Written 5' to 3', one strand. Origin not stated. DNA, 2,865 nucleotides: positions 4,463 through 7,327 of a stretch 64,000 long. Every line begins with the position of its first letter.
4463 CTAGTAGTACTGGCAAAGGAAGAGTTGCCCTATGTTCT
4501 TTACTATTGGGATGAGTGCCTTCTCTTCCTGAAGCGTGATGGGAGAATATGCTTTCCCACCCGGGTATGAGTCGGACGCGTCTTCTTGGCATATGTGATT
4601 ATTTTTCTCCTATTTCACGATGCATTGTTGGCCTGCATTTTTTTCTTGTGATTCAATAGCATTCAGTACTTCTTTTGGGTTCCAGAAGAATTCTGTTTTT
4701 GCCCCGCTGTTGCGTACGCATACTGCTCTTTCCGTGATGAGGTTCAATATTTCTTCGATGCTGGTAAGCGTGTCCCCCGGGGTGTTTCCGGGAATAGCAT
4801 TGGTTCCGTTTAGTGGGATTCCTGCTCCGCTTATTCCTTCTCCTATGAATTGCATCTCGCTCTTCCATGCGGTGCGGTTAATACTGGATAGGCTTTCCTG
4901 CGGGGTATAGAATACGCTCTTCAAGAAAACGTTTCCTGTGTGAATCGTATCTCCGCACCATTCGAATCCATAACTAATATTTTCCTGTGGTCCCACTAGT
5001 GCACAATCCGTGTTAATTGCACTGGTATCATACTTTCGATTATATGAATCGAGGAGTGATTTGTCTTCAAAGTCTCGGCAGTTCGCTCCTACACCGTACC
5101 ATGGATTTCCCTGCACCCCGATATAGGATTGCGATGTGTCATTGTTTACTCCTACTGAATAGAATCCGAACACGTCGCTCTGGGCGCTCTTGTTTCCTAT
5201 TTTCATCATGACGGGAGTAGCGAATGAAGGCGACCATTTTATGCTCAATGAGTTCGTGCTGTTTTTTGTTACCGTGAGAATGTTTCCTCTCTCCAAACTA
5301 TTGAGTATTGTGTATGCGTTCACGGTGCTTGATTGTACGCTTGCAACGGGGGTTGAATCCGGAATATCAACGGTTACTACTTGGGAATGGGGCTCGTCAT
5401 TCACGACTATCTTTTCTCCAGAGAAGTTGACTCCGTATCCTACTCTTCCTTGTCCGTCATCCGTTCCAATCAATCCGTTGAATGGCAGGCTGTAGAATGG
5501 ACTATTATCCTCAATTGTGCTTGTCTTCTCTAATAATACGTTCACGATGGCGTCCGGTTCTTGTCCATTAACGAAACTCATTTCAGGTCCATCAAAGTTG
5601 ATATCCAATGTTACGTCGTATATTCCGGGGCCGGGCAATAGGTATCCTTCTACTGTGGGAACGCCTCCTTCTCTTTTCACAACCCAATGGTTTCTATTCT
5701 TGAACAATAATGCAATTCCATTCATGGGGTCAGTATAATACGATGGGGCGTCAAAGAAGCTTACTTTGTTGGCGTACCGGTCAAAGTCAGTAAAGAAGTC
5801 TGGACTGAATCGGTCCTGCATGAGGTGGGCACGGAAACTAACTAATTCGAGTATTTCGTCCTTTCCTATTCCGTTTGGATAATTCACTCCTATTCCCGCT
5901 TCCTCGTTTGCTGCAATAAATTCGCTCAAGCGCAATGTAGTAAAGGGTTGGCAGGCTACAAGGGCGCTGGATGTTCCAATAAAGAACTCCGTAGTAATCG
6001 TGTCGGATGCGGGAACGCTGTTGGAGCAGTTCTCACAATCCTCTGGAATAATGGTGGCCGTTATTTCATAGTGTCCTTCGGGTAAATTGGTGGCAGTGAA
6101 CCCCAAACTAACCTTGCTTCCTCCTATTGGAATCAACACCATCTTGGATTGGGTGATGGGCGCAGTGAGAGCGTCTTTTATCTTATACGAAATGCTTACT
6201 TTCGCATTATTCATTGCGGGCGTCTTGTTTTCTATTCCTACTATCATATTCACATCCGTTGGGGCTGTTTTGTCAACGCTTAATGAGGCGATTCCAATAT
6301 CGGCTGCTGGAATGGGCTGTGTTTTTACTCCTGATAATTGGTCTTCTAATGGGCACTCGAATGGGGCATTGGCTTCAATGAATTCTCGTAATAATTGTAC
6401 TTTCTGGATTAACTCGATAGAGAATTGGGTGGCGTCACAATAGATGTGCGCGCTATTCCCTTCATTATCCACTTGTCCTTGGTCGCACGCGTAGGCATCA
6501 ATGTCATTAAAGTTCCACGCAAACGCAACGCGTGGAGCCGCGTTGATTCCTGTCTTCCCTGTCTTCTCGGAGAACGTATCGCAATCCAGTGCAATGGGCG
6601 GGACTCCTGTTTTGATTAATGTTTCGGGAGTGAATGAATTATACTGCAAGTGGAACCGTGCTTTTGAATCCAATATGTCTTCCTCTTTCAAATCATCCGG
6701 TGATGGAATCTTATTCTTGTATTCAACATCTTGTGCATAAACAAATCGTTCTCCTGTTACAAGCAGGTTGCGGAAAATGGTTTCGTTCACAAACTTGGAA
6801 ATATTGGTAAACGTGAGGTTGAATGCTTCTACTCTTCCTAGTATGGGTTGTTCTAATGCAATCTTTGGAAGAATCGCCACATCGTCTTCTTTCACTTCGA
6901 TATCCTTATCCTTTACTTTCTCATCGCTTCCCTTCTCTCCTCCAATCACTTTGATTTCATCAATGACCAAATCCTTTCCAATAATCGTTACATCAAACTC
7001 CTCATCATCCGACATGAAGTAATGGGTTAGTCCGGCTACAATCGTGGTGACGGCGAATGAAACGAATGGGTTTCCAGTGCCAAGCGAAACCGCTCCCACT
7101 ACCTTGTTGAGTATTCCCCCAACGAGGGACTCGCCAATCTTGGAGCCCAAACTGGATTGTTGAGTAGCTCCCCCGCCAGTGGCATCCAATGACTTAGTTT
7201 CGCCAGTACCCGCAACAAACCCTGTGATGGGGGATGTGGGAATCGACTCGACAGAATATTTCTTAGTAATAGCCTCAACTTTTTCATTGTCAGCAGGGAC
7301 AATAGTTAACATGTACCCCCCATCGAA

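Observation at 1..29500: Tandem array of four paralogous ~2,500-aa surface proteins sharing a conserved N-terminal motif and anchor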

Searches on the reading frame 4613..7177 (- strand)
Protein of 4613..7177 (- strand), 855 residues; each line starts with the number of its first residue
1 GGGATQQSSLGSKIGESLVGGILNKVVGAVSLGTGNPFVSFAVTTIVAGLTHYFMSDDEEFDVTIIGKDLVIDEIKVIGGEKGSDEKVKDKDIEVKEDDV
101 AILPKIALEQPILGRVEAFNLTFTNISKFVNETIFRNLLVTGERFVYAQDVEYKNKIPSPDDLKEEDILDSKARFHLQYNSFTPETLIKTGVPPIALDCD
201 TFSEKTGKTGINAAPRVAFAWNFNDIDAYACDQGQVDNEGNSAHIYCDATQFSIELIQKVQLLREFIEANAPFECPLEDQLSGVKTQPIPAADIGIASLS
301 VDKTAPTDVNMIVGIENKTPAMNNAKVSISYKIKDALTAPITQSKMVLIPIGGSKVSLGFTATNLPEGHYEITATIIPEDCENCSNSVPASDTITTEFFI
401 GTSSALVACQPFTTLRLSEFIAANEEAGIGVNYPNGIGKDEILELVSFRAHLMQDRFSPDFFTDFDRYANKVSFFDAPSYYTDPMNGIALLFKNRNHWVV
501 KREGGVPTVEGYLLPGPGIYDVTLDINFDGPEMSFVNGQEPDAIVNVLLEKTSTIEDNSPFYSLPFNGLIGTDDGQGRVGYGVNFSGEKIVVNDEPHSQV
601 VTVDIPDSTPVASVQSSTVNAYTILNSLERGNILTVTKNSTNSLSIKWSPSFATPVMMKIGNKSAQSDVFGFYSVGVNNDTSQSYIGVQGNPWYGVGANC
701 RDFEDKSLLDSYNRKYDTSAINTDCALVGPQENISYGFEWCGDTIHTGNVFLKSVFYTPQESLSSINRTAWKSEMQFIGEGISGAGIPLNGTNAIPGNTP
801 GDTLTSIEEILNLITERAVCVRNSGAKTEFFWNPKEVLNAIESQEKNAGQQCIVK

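Call 86: predict_structure(alignment_id=A8)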
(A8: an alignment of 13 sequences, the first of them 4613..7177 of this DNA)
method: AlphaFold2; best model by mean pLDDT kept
length: 855 residues; sequences in the alignment: 13
mean_pLDDT: 61.2   pTM: 0.37
mean pLDDT of the five models: 61.2, 59.5, 59.3, 50.6, 47.6
residues with pLDDT >= 90: 15; 70-90: 359; 50-70: 201; < 50: 280
segments of 3 or more residues with pLDDT < 50: 1-67, 100-114, 154-156, 184-216, 219-221, 278-291, 402-408, 472-477, 503-510, 556-629, 638-644, 683-690, 709-734, 823-827
pLDDT, mean of each block of 10 residues (from residue 1): 24 23 28 28 29 30 45 78 68 74 38 54 80 80 73 53 71 79 43 34 32 44 61 58 66 82 89 61 38 66 72 77 84 81 86 74 80 82 54 70 44 83 80 83 87 62 61 48 70 78 50 64 87 81 86 53 37 38 31 29 29 25 30 59 60 86 62 68 45 68 64 37 31 53 64 80 76 76 86 84 72 73 52 80 85 70
secondary structure, 60 per line:
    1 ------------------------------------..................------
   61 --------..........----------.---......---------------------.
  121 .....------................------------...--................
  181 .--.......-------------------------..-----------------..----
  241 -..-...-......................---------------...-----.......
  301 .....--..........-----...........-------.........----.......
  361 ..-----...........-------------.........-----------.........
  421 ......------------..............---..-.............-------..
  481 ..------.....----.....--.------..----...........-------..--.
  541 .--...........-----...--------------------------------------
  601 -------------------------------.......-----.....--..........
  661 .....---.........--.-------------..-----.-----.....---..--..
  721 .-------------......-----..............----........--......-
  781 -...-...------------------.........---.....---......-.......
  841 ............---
elements in order (helices of 4 or more, strands of 3 or more residues): H37-54 E69-78 E93-98 E120-125 E132-147 E165-181 H184-190 E245-247 H249-270 E286-288 E294-305 E308-317 E323-333 E341-349 E354-362 E368-378 E392-400 H414-426 H439-446 E447-452 H459-471 H479-482 H489-493 E498-502 E518-528 E544-554 E632-638 E644-648 E651-665 E669-677 H708-711 E735-740 E746-759 E764-771 E774-779 E782-784 E786-788 H807-815 E819-823 E827-832 H834-851

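Call 88: fold_search(model_id=the predicted structure, library=pdb)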
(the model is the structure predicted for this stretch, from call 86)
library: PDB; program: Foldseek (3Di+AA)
matches with E <= 10: 1667; with E <= 0.001: 46
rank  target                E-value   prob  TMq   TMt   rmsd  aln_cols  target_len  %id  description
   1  3frp_G                9.3e-05  1.00  0.09  0.31   8.0       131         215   11  Crystal Structure of Cobra Venom Factor, a Co-factor for C3- and C5 convertase CVFBb (released 2009-04-28)
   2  8j9f_A                9.8e-05  1.00  0.09  0.10  14.2       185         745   15  Structure of STG-hydrolyzing beta-glucosidase 1 (PSTG1) (released 2024-04-10)
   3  8j9f_C                1.1e-04  1.00  0.09  0.11  13.6       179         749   15  Structure of STG-hydrolyzing beta-glucosidase 1 (PSTG1) (released 2024-04-10)
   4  3hrz_B                1.4e-04  1.00  0.09  0.30   8.2       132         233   11  Cobra Venom Factor (CVF) in complex with human factor B (released 2009-07-07)
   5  9lql_A                1.5e-04  1.00  0.09  0.11  13.1       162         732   16  Structure of STG-hydrolyzing beta-glucosidase 1 (PSTG1) complexed with heptyl 1-thio-beta-D-glucopyranoside (released 2026-02-04)
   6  9lql_D                1.8e-04  1.00  0.09  0.11  15.5       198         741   14  Structure of STG-hydrolyzing beta-glucosidase 1 (PSTG1) complexed with heptyl 1-thio-beta-D-glucopyranoside (released 2026-02-04)
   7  8j9f_B                1.9e-04  1.00  0.09  0.10  15.8       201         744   14  Structure of STG-hydrolyzing beta-glucosidase 1 (PSTG1) (released 2024-04-10)
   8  2qki_E                2.5e-04  1.00  0.09  0.34   7.3       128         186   11  Human C3c in complex with the inhibitor compstatin (released 2007-08-14)
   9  6r4n_F                2.8e-04  1.00  0.10  0.43   6.1       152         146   11  Crystal structure of S. cerevisia Niemann-Pick type C protein NPC2 with ergosterol bound (released 2019-09-25)
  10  6byi_A                3.3e-04  1.00  0.11  0.11   2.8       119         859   10  Crystal structure of the acid-base mutant (E477A) of the GH2 exo-beta-mannanase from Xanthomonas axonopodis pv. citri (released 2018-07-18)
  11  9lql_B                3.3e-04  1.00  0.09  0.11  15.6       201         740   14  Structure of STG-hydrolyzing beta-glucosidase 1 (PSTG1) complexed with heptyl 1-thio-beta-D-glucopyranoside (released 2026-02-04)
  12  8fuu                  3.3e-04  0.63  0.08  0.16  28.5       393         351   11  Crystal structure of Xenopus laevis arrestin 1 - P3221 crystal form (released 2024-07-24)
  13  5wab_B                3.8e-04  1.00  0.09  0.12   9.4       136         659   15  Crystal Structure of Bifidobacterium adolescentis GH3 beta-glucosidase (released 2018-04-04)
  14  6r5p_B                4.3e-04  1.00  0.09  0.10   7.2       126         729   11  The crystal structure of Glycoside Hydrolase BglX inactive mutant D286N from P. aeruginosa in complex with glucose (released 2020-04-15)
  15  6hpd                  4.5e-04  1.00  0.09  0.08  11.8       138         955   20  The structure of a beta-glucuronidase from glycoside hydrolase family 2 (released 2019-07-24)
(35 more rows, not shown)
